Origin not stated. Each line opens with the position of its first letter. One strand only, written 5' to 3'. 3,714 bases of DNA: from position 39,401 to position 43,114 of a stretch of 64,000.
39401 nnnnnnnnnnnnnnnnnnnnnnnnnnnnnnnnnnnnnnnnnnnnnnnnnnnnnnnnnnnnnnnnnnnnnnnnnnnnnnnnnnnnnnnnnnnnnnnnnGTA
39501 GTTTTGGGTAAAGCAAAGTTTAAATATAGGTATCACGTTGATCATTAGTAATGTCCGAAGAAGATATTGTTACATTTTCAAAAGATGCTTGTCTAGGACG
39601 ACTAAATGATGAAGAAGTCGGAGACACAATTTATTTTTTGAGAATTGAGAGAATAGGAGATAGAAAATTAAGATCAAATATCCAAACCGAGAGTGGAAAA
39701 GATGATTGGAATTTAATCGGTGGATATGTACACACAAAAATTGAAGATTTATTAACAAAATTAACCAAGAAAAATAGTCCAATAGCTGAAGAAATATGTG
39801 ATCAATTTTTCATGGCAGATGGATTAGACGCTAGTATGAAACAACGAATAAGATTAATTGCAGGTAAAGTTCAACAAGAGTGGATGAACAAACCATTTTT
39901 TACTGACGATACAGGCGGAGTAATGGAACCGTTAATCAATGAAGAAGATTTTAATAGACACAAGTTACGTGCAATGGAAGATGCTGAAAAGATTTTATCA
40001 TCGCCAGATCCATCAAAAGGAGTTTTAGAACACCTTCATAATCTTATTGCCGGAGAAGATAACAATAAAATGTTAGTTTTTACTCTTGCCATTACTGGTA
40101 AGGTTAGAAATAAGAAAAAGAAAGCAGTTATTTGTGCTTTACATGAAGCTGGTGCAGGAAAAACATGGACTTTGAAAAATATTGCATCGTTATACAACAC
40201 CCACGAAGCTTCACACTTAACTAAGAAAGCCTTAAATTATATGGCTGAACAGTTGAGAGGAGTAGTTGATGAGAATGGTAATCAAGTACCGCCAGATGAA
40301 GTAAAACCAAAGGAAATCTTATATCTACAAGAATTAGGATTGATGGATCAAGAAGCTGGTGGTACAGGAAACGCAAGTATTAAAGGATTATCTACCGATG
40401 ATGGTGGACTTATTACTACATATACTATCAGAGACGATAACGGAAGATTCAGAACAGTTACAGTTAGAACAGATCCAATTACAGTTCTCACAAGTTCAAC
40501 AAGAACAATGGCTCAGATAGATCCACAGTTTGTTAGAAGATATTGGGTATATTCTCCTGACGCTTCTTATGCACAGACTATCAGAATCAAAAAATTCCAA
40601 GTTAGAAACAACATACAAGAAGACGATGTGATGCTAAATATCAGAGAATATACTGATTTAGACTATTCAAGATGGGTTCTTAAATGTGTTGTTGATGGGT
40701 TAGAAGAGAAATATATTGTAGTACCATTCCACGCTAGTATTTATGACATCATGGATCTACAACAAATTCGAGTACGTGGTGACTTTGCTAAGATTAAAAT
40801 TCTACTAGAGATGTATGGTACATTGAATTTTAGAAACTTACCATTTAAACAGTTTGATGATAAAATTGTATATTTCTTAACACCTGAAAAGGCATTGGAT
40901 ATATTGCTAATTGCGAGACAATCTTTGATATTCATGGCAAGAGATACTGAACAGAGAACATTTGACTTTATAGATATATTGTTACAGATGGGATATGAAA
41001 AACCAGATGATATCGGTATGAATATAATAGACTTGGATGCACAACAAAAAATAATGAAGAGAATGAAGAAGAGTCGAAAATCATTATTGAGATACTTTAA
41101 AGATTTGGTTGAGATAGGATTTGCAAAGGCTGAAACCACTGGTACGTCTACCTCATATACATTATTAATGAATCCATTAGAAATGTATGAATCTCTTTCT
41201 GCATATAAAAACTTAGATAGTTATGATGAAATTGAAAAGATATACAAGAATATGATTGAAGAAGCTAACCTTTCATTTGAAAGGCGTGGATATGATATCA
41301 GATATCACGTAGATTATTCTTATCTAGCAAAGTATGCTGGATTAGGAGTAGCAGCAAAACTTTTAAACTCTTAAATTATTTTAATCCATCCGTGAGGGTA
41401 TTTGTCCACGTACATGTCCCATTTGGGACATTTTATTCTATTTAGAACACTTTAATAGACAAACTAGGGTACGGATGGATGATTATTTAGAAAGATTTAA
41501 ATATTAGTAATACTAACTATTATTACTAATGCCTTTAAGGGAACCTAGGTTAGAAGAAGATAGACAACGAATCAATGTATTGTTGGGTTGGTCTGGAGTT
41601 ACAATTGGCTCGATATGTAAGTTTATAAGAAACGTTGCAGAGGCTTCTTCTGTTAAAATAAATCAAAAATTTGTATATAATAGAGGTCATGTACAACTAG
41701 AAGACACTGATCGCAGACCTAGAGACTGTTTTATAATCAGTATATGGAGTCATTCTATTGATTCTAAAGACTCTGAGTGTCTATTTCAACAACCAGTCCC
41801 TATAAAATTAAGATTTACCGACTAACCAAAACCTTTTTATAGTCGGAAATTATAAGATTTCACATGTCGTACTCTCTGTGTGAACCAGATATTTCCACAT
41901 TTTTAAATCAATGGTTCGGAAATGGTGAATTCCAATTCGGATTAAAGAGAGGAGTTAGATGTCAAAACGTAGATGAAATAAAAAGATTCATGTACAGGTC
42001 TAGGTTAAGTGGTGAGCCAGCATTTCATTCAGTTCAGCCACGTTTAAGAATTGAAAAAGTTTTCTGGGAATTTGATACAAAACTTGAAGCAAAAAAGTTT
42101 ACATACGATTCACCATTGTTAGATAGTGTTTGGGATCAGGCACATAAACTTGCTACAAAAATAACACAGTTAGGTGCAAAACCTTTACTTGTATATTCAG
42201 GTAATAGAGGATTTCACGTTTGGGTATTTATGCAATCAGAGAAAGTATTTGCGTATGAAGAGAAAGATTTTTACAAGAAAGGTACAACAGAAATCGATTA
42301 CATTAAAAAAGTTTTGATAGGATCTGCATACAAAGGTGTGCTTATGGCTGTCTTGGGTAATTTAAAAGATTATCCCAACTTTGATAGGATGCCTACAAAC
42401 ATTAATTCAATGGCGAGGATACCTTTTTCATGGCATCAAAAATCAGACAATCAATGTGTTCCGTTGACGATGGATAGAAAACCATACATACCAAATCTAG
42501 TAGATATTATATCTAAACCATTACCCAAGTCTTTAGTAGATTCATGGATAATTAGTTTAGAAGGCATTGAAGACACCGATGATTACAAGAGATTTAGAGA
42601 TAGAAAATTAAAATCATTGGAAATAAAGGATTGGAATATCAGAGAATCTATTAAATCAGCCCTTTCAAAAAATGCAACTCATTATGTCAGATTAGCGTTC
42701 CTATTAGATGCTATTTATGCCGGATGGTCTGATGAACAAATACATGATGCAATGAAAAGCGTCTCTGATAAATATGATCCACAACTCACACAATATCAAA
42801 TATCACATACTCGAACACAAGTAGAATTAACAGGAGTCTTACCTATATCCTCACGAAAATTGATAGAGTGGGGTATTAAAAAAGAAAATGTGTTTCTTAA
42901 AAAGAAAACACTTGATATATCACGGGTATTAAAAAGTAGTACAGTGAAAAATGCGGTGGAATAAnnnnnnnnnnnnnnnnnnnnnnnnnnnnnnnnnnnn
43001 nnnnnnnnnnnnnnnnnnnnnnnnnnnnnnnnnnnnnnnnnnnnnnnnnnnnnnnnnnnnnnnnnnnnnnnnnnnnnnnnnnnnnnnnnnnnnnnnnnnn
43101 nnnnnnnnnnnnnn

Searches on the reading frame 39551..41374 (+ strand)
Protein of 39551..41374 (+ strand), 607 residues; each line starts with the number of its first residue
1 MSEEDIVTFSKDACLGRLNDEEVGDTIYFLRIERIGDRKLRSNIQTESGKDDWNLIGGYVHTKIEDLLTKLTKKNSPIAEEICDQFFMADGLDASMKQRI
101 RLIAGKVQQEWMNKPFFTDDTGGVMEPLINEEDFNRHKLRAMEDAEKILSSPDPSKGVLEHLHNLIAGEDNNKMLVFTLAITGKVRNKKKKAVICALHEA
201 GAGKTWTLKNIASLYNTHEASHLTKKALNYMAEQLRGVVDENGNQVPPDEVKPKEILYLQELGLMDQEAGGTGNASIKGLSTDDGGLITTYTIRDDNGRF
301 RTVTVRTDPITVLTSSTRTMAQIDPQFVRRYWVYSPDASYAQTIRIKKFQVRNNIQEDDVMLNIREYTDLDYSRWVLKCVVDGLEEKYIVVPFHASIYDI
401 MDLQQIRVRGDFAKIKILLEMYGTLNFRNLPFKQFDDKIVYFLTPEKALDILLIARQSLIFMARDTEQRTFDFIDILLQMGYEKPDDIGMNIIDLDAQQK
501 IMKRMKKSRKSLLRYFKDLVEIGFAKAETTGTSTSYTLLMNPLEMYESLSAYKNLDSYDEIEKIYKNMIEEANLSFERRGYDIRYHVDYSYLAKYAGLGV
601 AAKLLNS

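Call 14: search_dna_similar(query=window:39551-41374:+, collection=phages, mode=protein, max_rows=15)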
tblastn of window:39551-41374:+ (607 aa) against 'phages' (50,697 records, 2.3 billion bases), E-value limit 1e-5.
No match.

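Call 20: search_protein_families(library=pfam, proteins=[window:39551-41374:+], max_evalue=0.01)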
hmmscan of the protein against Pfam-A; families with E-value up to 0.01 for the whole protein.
window:39551-41374:+ (607 aa): 0 families

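Call 21: search_protein_families(library=phrogs, proteins=[window:39551-41374:+], max_evalue=0.001)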
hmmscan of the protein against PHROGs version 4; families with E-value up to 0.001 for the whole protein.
window:39551-41374:+ (607 aa): 0 families

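Call 27: find_encoding_contigs(protein=window:39551-41374:+, flank=10000, max_places=10)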
Protein window:39551-41374:+ (607 aa): 4 contigs read that carry it; 2 places shown.
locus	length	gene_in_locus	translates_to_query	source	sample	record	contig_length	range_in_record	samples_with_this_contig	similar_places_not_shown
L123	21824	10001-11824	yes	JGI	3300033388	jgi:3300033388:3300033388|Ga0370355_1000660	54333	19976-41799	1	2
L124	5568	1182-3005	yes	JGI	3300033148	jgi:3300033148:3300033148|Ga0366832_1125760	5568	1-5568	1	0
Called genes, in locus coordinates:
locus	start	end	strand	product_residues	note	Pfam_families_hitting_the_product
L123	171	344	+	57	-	-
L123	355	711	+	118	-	PF11750:DUF3307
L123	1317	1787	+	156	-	-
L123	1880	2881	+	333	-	PF01145:Band_7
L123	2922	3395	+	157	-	-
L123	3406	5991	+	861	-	PF00136:DNA_pol_B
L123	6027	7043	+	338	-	-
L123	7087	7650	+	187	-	-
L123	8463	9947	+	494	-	PF03237:Terminase_6N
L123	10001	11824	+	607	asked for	-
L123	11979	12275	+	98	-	-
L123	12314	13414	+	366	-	-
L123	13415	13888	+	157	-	-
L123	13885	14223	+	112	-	-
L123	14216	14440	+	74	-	-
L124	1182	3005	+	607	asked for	-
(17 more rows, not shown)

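Call 32: find_homologous_proteins(query=window:39551-41374:+, max_evalue=0.00001)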
Query window:39551-41374:+ (607 aa): 18 proteins with E <= 0.00001 among 8000 candidates.
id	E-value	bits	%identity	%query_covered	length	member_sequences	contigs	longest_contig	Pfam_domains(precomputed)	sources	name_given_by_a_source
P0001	0.0e+0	1368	100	100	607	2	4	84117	-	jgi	-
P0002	1.1e-163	564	48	97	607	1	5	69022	-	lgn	-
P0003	6.3e-160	552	47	95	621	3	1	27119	-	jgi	-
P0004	7.5e-160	551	47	94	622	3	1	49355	-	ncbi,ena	-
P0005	3.6e-157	543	46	93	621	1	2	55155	-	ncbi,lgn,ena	-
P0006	3.6e-144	500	44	96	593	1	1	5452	-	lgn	-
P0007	5.2e-125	436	43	94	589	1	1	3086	-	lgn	-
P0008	7.7e-125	436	42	93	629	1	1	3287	-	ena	-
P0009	5.1e-124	433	42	96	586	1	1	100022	-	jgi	-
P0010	8.4e-120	419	41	94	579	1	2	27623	-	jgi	-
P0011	8.2e-116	406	40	97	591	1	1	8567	-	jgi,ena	-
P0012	1.3e-102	362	38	98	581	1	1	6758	-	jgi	jgi:hypothetical protein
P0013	6.2e-102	360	38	98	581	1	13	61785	-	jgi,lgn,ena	jgi:hypothetical protein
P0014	1.6e-66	243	32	96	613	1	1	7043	-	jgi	jgi:hypothetical protein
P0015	1.4e-54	204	34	71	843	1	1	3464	PF09250.17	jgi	-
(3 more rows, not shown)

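Call 33: find_encoding_contigs(protein=P0002, flank=10000, max_places=3)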
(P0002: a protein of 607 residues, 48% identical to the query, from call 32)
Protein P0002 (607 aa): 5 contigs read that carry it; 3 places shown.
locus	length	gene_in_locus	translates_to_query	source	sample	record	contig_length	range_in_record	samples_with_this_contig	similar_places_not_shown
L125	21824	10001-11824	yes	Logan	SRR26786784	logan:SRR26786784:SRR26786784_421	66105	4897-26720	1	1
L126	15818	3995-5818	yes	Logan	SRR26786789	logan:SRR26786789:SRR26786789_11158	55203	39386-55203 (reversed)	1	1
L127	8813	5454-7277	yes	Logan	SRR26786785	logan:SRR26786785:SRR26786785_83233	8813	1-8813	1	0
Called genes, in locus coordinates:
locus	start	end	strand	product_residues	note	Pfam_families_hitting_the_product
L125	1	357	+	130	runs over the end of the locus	-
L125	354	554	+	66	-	-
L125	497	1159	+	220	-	PF13489:Methyltransf_23, PF08241:Methyltransf_11, PF13649:Methyltransf_25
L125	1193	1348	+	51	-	-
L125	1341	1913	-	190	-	-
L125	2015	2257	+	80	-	-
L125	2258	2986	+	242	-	PF00483:NTP_transferase, PF12804:NTP_transf_3 (weak)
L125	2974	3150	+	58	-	-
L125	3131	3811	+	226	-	PF13353:Fer4_12, PF04055:Radical_SAM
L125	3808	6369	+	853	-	PF00136:DNA_pol_B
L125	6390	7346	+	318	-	-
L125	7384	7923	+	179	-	-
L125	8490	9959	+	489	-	PF03237:Terminase_6N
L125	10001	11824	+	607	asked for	-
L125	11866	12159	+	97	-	-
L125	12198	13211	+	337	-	-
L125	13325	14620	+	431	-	PF08423:Rad51 (faint)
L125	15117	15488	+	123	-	-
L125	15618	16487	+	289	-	-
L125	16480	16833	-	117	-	-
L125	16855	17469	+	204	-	-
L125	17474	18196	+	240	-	-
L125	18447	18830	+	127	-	-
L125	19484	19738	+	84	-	-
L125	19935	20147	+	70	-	-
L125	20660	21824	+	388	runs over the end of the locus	PF13692:Glyco_trans_1_4 (faint), PF00534:Glycos_transf_1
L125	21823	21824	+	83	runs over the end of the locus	-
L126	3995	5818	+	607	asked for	-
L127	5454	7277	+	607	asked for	-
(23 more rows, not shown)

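Call 34: find_encoding_contigs(protein=P0004, flank=10000, max_places=2)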
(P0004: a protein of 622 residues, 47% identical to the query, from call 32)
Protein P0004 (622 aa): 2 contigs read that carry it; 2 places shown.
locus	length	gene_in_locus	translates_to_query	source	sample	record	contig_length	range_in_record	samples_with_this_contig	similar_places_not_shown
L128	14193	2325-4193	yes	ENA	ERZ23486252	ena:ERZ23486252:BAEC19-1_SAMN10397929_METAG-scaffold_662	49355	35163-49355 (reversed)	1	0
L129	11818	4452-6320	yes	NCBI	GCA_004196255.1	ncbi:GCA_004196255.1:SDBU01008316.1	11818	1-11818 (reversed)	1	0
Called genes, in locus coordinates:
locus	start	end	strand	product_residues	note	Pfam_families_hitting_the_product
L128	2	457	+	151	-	?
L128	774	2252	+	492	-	PF03237:Terminase_6N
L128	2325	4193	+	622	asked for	-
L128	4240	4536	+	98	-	-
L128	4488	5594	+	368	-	-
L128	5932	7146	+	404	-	PF08423:Rad51 (faint)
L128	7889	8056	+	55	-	-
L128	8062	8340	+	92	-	-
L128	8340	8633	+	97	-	-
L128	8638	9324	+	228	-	PF13489:Methyltransf_23, PF08241:Methyltransf_11 (weak), PF13649:Methyltransf_25 (weak)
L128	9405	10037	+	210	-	-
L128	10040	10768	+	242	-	-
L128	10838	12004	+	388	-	PF00534:Glycos_transf_1, PF13692:Glyco_trans_1_4 (weak)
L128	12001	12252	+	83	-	-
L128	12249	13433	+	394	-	PF13439:Glyco_transf_4, PF00534:Glycos_transf_1, PF13692:Glyco_trans_1_4, PF13524:Glyco_trans_1_2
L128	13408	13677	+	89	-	-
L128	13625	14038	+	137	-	-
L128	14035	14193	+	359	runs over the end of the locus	PF00534:Glycos_transf_1, PF13692:Glyco_trans_1_4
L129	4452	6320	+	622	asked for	-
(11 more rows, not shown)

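Call 35: find_encoding_contigs(protein=P0005, flank=10000, max_places=2)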
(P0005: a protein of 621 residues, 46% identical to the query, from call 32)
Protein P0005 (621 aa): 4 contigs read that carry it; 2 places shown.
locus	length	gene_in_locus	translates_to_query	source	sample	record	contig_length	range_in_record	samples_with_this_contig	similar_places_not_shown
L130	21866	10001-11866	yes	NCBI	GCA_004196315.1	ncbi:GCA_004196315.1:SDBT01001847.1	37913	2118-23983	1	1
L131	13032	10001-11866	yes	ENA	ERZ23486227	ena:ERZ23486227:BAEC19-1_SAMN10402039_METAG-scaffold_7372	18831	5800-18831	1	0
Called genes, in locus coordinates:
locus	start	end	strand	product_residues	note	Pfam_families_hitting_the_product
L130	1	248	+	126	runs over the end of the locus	-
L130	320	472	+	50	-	-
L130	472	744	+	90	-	-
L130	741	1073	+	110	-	-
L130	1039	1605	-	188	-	-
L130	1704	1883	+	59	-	-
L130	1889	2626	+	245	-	PF00483:NTP_transferase, PF12804:NTP_transf_3 (faint)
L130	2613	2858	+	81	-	-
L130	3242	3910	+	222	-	PF04055:Radical_SAM, PF13353:Fer4_12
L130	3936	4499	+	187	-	PF02811:PHP (faint)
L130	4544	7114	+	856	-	PF00136:DNA_pol_B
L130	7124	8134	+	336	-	-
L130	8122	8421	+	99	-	-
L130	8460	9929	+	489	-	PF03237:Terminase_6N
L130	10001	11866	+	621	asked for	-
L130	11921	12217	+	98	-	-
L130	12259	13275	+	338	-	-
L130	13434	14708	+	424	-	-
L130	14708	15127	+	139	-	-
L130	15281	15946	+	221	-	PF13489:Methyltransf_23, PF13847:Methyltransf_31 (weak), PF08241:Methyltransf_11 (weak), PF13649:Methyltransf_25 (weak)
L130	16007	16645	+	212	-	-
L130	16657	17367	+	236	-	-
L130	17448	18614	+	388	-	PF00534:Glycos_transf_1, PF13692:Glyco_trans_1_4 (weak)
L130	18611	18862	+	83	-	-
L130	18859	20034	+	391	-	PF13439:Glyco_transf_4, PF00534:Glycos_transf_1, PF13692:Glyco_trans_1_4, PF13524:Glyco_trans_1_2 (weak)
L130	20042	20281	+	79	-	-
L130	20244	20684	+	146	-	-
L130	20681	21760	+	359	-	PF00534:Glycos_transf_1, PF13692:Glyco_trans_1_4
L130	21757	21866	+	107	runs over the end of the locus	-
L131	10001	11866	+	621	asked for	-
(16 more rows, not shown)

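Call 36: find_encoding_contigs(protein=P0009, flank=10000, max_places=2)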
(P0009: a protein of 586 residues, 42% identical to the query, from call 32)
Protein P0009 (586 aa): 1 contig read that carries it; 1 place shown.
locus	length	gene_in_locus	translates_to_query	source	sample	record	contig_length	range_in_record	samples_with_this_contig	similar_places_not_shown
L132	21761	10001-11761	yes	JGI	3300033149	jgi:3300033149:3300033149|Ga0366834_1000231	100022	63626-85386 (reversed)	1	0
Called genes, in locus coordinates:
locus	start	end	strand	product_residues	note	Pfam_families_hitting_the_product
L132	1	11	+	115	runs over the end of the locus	-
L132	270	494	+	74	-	-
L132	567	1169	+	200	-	-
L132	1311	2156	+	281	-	-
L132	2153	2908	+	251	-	-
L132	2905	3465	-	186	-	-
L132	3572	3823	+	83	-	-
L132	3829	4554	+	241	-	PF00483:NTP_transferase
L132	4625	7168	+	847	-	PF11074:DUF2779 (faint), PF00136:DNA_pol_B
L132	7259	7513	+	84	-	-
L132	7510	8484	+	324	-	PF00149:Metallophos (faint), PF12850:Metallophos_2 (faint)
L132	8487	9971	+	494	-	PF03237:Terminase_6N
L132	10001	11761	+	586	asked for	-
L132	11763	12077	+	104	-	-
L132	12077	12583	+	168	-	PF22769:DCD, PF00692:dUTPase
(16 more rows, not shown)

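Call 88: find_encoding_contigs(protein=P0013, flank=10000, max_places=3)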
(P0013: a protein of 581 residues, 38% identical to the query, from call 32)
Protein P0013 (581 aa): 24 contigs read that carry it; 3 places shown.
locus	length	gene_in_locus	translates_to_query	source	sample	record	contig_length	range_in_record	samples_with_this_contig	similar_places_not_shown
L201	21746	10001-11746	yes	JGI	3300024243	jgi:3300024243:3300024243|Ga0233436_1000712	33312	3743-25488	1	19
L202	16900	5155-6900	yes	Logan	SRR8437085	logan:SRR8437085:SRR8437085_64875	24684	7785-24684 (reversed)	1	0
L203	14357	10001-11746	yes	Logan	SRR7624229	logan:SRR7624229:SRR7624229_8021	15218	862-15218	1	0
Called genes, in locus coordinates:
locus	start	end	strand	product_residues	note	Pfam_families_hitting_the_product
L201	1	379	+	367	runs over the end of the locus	PF12804:NTP_transf_3 (faint), PF01467:CTP_transf_like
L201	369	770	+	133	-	PF09834:DUF2061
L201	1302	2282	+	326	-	-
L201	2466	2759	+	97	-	-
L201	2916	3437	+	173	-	PF01467:CTP_transf_like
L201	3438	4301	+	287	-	-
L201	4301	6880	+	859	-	PF00136:DNA_pol_B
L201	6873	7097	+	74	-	-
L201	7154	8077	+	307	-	-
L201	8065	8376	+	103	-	-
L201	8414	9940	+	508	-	PF03237:Terminase_6N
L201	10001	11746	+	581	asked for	-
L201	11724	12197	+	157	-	-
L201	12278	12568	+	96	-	-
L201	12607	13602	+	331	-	-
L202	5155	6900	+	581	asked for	-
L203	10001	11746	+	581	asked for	-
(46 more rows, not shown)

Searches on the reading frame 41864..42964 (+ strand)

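Call 20: search_protein_families(library=pfam, proteins=[window:41864-42964:+], max_evalue=0.01)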
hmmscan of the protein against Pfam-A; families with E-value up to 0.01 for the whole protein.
window:41864-42964:+ (366 aa): 2 families
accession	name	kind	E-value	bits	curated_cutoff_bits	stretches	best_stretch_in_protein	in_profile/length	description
PF01896.25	DNA_primase_S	-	0.00029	21.7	26.8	0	102-202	38-162/163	DNA primase small subunit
PF21686.3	LigD_Prim-Pol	-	0.0033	17.5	27.4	1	87-137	116-165/254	LigD, primase-polymerase domain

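Call 21: search_protein_families(library=phrogs, proteins=[window:41864-42964:+], max_evalue=0.001)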
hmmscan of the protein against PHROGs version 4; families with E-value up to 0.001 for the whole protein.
window:41864-42964:+ (366 aa): 0 families
